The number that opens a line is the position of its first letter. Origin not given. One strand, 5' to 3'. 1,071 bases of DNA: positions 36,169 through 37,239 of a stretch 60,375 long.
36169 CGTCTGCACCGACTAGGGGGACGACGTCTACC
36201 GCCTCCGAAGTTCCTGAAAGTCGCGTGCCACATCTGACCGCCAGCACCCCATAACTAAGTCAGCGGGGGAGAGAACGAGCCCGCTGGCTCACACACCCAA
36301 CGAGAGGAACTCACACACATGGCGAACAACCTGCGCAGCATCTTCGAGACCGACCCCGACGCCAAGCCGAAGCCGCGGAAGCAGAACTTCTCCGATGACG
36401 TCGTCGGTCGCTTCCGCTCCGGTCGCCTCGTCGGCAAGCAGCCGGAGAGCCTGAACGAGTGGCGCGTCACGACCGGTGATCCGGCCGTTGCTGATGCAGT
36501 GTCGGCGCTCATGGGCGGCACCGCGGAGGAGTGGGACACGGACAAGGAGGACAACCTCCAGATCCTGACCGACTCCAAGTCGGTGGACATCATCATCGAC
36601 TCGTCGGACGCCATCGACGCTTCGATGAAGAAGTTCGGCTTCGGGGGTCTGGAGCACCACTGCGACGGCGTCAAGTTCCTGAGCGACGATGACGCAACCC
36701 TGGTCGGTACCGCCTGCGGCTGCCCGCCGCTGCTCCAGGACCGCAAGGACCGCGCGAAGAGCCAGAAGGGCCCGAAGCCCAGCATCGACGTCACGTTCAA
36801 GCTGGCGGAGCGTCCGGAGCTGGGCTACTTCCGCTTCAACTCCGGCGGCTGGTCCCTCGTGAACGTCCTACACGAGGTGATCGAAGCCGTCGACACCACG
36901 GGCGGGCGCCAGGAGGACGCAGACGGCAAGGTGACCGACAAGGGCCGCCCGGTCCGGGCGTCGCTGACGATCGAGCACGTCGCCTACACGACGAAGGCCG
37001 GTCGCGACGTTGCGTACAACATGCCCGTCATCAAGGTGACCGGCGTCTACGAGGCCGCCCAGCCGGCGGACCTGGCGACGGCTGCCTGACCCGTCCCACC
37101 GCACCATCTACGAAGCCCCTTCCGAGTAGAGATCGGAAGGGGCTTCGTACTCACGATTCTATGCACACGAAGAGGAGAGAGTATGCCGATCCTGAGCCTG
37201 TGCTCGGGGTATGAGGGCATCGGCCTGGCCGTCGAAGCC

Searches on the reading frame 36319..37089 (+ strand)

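Call 24: search_protein_families(library=pfam, proteins=[window:36319-37089:+], max_evalue=0.01)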
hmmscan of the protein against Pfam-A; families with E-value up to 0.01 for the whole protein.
window:36319-37089:+ (256 aa): 1 family
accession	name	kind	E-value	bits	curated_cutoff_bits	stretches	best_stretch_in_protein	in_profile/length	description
PF18897.5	Gp3-like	-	4.5e-14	53.2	23.6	1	29-197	1-159/191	Recombination directionality factor-like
